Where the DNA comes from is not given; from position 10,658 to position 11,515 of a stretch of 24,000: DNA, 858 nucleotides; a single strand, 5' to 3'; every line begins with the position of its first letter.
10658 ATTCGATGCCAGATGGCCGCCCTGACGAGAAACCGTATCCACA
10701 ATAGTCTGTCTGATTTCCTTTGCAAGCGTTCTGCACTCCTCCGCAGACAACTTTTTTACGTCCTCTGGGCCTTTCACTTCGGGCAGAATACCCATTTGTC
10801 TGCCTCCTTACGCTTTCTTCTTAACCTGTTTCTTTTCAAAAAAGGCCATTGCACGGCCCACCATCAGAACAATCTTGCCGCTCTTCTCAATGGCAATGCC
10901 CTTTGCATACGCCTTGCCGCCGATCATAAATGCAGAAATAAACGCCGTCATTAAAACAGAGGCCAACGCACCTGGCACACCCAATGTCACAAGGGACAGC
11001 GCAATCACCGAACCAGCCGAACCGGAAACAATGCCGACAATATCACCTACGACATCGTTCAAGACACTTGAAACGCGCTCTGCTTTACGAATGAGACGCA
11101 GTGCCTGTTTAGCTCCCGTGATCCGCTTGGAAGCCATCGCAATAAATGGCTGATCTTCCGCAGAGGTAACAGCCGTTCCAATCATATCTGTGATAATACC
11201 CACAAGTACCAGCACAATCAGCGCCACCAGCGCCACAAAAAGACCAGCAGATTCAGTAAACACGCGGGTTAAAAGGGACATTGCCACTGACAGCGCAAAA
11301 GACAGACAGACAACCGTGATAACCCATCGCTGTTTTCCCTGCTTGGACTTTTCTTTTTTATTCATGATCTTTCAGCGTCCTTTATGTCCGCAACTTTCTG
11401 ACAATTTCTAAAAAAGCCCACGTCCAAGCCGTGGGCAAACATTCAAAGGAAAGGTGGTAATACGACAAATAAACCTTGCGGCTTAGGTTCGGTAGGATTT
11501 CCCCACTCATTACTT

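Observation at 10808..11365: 4-TM DxxxD membrane protein directly downstream of the RNA: candidate OapA, making an RNA-membrane protein system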

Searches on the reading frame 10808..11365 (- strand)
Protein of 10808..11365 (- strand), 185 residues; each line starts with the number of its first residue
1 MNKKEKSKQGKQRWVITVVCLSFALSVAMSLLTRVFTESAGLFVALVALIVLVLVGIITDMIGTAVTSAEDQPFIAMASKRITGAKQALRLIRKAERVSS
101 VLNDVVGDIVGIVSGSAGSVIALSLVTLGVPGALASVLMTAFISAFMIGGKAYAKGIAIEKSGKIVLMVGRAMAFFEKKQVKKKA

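Call 4: search_protein_families(library=pfam, proteins=[window:10808-11365:-], max_evalue=0.01)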
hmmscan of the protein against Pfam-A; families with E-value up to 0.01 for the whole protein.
window:10808-11365:- (185 aa): 0 families

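Call 5: search_protein_families(library=ncbifam, proteins=[window:10808-11365:-], max_evalue=0.01)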
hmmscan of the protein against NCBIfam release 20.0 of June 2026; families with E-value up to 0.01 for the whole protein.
window:10808-11365:- (185 aa): 0 families

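Call 6: find_homologous_proteins(query=window:10808-11365:-, max_evalue=0.001)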
Query window:10808-11365:- (185 aa): 430 proteins with E <= 0.001 among 1356 candidates; the best 120 are listed.
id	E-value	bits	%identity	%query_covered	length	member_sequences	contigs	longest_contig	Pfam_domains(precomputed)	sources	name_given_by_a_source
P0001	1.7e-98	345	97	99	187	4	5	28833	-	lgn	-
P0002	4.0e-82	292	83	99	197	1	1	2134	-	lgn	-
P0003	8.0e-81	287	82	96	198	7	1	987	-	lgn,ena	-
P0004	8.9e-81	287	81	96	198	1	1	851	-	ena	-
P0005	1.9e-80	286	80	99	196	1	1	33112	-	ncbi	-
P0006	2.2e-80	286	81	96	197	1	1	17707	-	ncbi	-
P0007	4.2e-80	285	81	96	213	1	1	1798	-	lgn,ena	-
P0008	4.3e-80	285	81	96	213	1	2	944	-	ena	-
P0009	7.6e-80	284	81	96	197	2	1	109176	-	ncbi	-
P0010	1.5e-79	283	81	96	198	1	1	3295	-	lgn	-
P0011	1.7e-79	283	80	95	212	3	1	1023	-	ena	-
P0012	3.2e-79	282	79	97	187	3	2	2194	-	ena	-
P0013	3.8e-79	282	81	96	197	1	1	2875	-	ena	-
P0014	4.6e-79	282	80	96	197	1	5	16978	-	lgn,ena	-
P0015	4.7e-79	282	80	96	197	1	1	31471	-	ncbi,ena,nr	ncbi:MAG: hypothetical protein IKV90_07715 [Clostridia bacterium]|nr:hypothetical protein [Clostridi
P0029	8.1e-78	278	75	96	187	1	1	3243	PF01595.26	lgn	-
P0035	5.3e-77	275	77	96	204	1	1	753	PF01595.26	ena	-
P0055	2.5e-76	273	75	96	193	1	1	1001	-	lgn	-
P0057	3.0e-76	273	76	96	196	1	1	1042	PF01595.26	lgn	-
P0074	9.5e-76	271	76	92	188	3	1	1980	PF01595.26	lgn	-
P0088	1.7e-75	270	76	95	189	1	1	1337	-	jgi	jgi:CBS domain containing-hemolysin-like protein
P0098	2.1e-75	270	77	96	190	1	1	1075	PF01595.26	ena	-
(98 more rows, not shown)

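Call 11: search_solved_structures(query=window:10808-11365:-, max_evalue=10, show_alignments=2)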
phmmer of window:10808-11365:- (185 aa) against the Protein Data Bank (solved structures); distinct sequences matched with E-value up to 10: 0.

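Call 12: search_protein_families(library=pfam, proteins=[window:10808-11365:-, P0029, P0035, P0057, P0074, P0098, P0088], max_evalue=10)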
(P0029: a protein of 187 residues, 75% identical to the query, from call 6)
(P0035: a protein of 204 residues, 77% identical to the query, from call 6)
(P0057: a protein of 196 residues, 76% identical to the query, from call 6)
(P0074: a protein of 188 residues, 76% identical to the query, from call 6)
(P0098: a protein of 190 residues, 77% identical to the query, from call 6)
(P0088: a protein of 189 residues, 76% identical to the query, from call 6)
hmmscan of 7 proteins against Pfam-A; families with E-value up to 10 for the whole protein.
window:10808-11365:- (185 aa): 3 families
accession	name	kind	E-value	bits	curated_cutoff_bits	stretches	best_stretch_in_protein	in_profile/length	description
PF01595.25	CNNM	-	0.15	12.2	28.4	1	49-177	3-128/181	Cyclin M transmembrane N-terminal domain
PF12666.12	PrgI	-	9.3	7.3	27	1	19-59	25-65/91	PrgI family protein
PF03006.26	HlyIII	-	9.3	6.3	26.2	0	97-148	71-120/224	Haemolysin-III related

P0029 (187 aa): 2 families
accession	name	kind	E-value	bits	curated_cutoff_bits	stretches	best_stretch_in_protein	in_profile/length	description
PF01595.25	CNNM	-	2.7e-05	24.4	28.4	1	54-177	8-128/181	Cyclin M transmembrane N-terminal domain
PF11833.13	CPP1-like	-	7.7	6.5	28.4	1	5-54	135-191/196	Protein CHAPERONE-LIKE PROTEIN OF POR1-like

P0035 (204 aa): 3 families
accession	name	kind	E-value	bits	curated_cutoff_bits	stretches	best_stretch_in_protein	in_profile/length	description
PF01595.25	CNNM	-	0.00023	21.3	28.4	1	67-189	10-129/181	Cyclin M transmembrane N-terminal domain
PF12650.12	DUF3784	-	0.15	12.7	28.1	1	14-69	34-84/94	Domain of unknown function (DUF3784)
PF19609.4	DUF6114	-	4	8.6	27.9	1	20-79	40-103/106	Family of unknown function (DUF6114)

P0057 (196 aa): 3 families
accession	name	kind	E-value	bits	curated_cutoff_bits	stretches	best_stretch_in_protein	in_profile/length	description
PF01595.25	CNNM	-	1.9e-05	24.8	28.4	1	51-176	5-127/181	Cyclin M transmembrane N-terminal domain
PF03006.26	HlyIII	-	0.061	13.4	26.2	2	7-64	130-186/224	Haemolysin-III related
PF08570.15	DUF1761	-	1.5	9.6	31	1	4-65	33-93/123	Protein of unknown function (DUF1761)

P0074 (188 aa): 3 families
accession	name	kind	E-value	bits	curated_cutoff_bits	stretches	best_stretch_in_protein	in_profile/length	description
PF01595.25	CNNM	-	1.5e-05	25.2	28.4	1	61-177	15-128/181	Cyclin M transmembrane N-terminal domain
PF13690.11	CheX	-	0.13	12.8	27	1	51-136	1-75/94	Chemotaxis phosphatase CheX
PF13829.11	DUF4191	-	0.41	10.4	30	1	6-138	16-138/219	Domain of unknown function (DUF4191)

P0098 (190 aa): 4 families
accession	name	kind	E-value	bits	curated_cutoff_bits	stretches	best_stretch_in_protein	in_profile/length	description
PF01595.25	CNNM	-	5.6e-06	26.6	28.4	1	66-177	20-128/181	Cyclin M transmembrane N-terminal domain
PF06177.16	QueT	-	0.55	11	33.7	1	101-152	53-104/141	QueT transporter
PF08570.15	DUF1761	-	0.83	10.4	31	1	3-67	29-96/123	Protein of unknown function (DUF1761)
PF12650.12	DUF3784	-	1.9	9.2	28.1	1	1-58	29-87/94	Domain of unknown function (DUF3784)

P0088 (189 aa): 2 families
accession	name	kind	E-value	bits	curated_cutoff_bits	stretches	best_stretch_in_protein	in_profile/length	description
PF01595.25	CNNM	-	0.00039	20.6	28.4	1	64-177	18-128/181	Cyclin M transmembrane N-terminal domain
PF19609.4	DUF6114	-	3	9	27.9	1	12-69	43-104/106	Family of unknown function (DUF6114)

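Call 17: search_protein_representatives(protein=window:10808-11365:-)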
Query: 185 residues. Proteins with E-value up to 0.001 (for the whole library): 1001; up to 1e-10: 724; up to 1e-30: 61. The best 150 are listed.
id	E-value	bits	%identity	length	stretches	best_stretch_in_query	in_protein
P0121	4.5e-73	260.7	72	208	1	2-180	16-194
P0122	6.2e-49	182.2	77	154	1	1-121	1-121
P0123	2.0e-39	151.3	71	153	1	1-107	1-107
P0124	2.4e-38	147.8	69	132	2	1-80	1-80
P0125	2.8e-37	144.4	46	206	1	10-183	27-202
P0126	6.8e-37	143.1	45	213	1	11-178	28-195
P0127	1.5e-36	142.0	54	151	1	39-178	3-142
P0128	2.6e-36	141.2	73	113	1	77-182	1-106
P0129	1.9e-35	138.5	42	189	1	1-183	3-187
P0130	2.8e-35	137.9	43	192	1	4-179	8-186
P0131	1.8e-34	135.2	42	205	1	8-178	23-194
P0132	1.9e-34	135.2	41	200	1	8-183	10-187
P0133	3.5e-34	134.3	40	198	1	6-184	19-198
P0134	5.6e-34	133.7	41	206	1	2-177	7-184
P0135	7.0e-34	133.3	41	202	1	12-178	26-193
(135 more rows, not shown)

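Call 19: find_related_loci(query=A1, collection=genome_contigs, flank=4000)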
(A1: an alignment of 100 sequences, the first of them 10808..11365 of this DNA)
Query A1 (185 aa) in genome_contigs; peptide patterns used: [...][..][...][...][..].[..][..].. (x = any residue, [..] = any of these).
600 stretches matched a pattern (row limit reached: there are more); 594 encode a relative of the query (tblastn E <= 1e-3); the best 80 are kept; 80 distinct loci.
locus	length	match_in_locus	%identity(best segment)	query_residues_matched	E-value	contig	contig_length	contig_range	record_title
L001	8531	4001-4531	73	1-177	2e-82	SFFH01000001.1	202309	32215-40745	MAG: Clostridiales bacterium isolate W0P39.006 Contig70, whole genome shotgun sequence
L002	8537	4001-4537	77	1-179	1e-79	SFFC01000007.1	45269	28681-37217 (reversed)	MAG: Clostridiales bacterium isolate W0P37.023 Contig244, whole genome shotgun sequence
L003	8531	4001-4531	73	1-176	3e-77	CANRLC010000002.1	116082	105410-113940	MAG: uncultured Clostridia bacterium isolate Lapin-025__bin16 genome assembly, contig: Lapin-025__NODE_69_length_116082_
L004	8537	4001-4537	46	2-180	6e-44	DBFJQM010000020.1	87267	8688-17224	MAG TPA_asm: Candidatus Pelethomonas sp. isolate MAG8510 contig20, whole genome shotgun sequence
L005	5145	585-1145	42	1-180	5e-43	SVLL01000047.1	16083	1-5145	MAG: Oscillospiraceae bacterium isolate SIG486 NODE_64022_length_16083_cov_2.018551, whole genome shotgun sequence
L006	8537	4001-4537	41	3-178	5e-43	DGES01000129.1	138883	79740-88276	MAG TPA_asm: Firmicutes bacterium UBA3920 UBA3920_contig_612, whole genome shotgun sequence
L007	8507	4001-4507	47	3-171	9e-43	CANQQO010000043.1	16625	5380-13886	MAG: uncultured Oscillospiraceae bacterium isolate Lapin-012__bin104 genome assembly, contig: Lapin-012__NODE_4363_lengt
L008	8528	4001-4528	46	8-184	4e-42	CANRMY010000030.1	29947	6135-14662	MAG: uncultured Oscillospiraceae bacterium isolate Lapin-030__bin26 genome assembly, contig: Lapin-030__NODE_2165_length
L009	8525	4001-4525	44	2-176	3e-42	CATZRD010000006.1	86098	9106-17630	MAG TPA_asm: uncultured Oscillospiraceae bacterium isolate ERR9762711_bin.31_MetaWRAP_v1.3_MAG genome assembly, contig:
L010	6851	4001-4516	44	9-179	2e-41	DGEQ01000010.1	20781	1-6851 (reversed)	MAG TPA_asm: Hungateiclostridiaceae bacterium UBA3922 UBA3922_contig_4157, whole genome shotgun sequence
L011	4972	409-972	42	2-180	4e-41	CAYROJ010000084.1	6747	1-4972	MAG TPA_asm: uncultured Oscillospiraceae bacterium isolate SRP350583_co2_5 genome assembly, contig: NODE_17155_length_67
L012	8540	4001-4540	47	3-178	6e-41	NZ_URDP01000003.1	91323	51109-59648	Uncultured Oscillibacter sp. isolate UMGS906, whole genome shotgun sequence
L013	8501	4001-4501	47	14-179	4e-41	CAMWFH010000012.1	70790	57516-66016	MAG TPA_asm: uncultured Clostridia bacterium isolate SRR13528209_bin.2_metawrap_v1.3_MAG genome assembly, contig: NODE.4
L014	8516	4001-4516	45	10-180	1e-40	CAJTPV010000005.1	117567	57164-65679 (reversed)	MAG TPA_asm: uncultured Oscillospiraceae bacterium isolate MGBC109982 genome assembly, contig: MGBC109982.5, whole genom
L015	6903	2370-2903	42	8-184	9e-41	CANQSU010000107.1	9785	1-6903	MAG: uncultured Oscillospiraceae bacterium isolate Lapin-026__bin114 genome assembly, contig: Lapin-026__NODE_8884_lengt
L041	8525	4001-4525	42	11-184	9e-39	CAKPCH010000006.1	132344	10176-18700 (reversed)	MAG: uncultured Bacilli bacterium isolate REFINED_METABAT215_TOP10_CONTIGS_1500_ASSEMBLY_K77_MERGED__Hadza_MoBio_hadza-I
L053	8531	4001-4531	44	3-178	5e-38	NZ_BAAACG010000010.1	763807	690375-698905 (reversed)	Clostridium oceanicum strain JCM 1407 sequence10, whole genome shotgun sequence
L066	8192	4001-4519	39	9-180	9e-38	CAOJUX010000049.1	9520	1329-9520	MAG TPA_asm: uncultured Erysipelotrichaceae bacterium isolate SRR17684644_bin.2_metawrap_v1.3_MAG genome assembly, conti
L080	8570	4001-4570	38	2-178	8e-37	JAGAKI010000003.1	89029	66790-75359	MAG: Clostridia bacterium isolate RGIG8521 Water_deer_Cecum-2__c31468, whole genome shotgun sequence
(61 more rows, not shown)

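Call 30: predict_structure(alignment_id=A1)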
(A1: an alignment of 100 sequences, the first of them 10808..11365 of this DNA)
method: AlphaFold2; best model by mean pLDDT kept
length: 185 residues; sequences in the alignment: 100
mean_pLDDT: 92.9   pTM: 0.83
mean pLDDT of the five models: 92.9, 91.1, 91.0, 90.8, 90.5
residues with pLDDT >= 90: 149; 70-90: 34; 50-70: 2; < 50: 0
segments of 3 or more residues with pLDDT < 50: none
pLDDT, mean of each block of 10 residues (from residue 1): 74 92 89 83 92 96 98 98 98 96 93 92 95 97 96 97 98 94 84
secondary structure, 60 per line:
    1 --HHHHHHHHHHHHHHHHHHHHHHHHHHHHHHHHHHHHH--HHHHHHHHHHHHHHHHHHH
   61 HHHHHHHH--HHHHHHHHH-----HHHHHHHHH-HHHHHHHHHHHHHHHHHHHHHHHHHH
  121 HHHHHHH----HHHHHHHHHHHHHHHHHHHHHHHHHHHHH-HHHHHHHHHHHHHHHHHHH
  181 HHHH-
elements in order: H3-39 H42-68 H71-79 H85-93 H95-127 H132-160 H162-184

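Call 34: fold_search(model_id=the predicted structure, library=pdb)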
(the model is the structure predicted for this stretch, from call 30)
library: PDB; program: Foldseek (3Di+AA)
matches with E <= 10: 171; with E <= 0.001: 0
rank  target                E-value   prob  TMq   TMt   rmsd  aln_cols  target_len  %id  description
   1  7m1t_B                5.5e-03  1.00  0.50  0.32   7.3       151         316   21  Crystal structure of an archaeal CNNM, MtCorB, with C-terminal deletion in complex with Mg2+-ATP (released 2021-06-16)
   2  7m1t_A                7.0e-03  1.00  0.55  0.34   4.0       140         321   24  Crystal structure of an archaeal CNNM, MtCorB, with C-terminal deletion in complex with Mg2+-ATP (released 2021-06-16)
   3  7m1u_A                4.7e-02  1.00  0.57  0.36   4.9       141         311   21  Crystal structure of an archaeal CNNM, MtCorB, R235L mutant with C-terminal deletion (released 2021-06-16)
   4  7m1u_B                8.5e-02  1.00  0.55  0.36   4.9       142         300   20  Crystal structure of an archaeal CNNM, MtCorB, R235L mutant with C-terminal deletion (released 2021-06-16)
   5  7cff                  3.0e-01  0.99  0.50  0.58   8.6       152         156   17  Structure of the thermostabilized transmembrane domain of the bacterial CNNM/CorC family Mg2+ transporter in complex wit (released 2021-02-24)
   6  7cfg                  5.2e-01  0.98  0.50  0.58   8.5       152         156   16  Structure of the transmembrane domain of the bacterial CNNM/CorC family Mg2+ transporter in complex with Mg2+ (released 2021-02-24)
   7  1few                  9.0e-01  0.28  0.27  0.28  14.5       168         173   10  CRYSTAL STRUCTURE OF SMAC/DIABLO (released 2000-09-13)
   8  4tx5_B                9.4e-01  0.30  0.28  0.29  13.5       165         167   10  Crystal structure of Smac-DIABLO (in space group P65) (released 2015-07-15)
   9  6jx6_C                9.9e-01  0.25  0.27  0.30  11.2       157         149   11  Tetrameric form of Smac (released 2019-12-04)
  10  4tx5_A                1.1e+00  0.33  0.30  0.31  15.1       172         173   10  Crystal structure of Smac-DIABLO (in space group P65) (released 2015-07-15)
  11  8e2i_E                1.1e+00  0.30  0.30  0.31  15.9       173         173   12  Cryo-EM structure of BIRC6/Smac (released 2023-02-15)
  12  8zyv_F                1.9e+00  0.09  0.22  0.19  16.9       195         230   15  Bacterial flagellar sodium-driven stator PomA5PomB2 with 100 mM NaCl (released 2025-01-01)
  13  7zdc_D                2.0e+00  0.18  0.28  0.12  11.5       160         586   16  IF(heme/confined) conformation of CydDC in ADP(CydD) bound state (Dataset-3) (released 2023-04-19)
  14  8auw_D                2.0e+00  0.15  0.25  0.27  14.3       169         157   13  Cryo-EM structure of human BIRC6 in complex with SMAC. (released 2023-02-15)
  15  8tzj_C                2.0e+00  0.13  0.25  0.23  17.5       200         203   12  Cryo-EM structure of Vibrio cholerae FtsE/FtsX complex (released 2023-12-20)
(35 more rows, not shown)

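Call 35: search_solved_structures(query=A1, max_evalue=10, show_alignments=4)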
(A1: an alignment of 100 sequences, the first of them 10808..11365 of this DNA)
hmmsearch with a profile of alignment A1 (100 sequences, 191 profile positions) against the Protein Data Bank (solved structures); distinct sequences matched with E-value up to 10: 1.
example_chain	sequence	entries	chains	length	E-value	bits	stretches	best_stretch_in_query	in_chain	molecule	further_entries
7tak_A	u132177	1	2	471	7.8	9.2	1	96-157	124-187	Putative membrane protein PurT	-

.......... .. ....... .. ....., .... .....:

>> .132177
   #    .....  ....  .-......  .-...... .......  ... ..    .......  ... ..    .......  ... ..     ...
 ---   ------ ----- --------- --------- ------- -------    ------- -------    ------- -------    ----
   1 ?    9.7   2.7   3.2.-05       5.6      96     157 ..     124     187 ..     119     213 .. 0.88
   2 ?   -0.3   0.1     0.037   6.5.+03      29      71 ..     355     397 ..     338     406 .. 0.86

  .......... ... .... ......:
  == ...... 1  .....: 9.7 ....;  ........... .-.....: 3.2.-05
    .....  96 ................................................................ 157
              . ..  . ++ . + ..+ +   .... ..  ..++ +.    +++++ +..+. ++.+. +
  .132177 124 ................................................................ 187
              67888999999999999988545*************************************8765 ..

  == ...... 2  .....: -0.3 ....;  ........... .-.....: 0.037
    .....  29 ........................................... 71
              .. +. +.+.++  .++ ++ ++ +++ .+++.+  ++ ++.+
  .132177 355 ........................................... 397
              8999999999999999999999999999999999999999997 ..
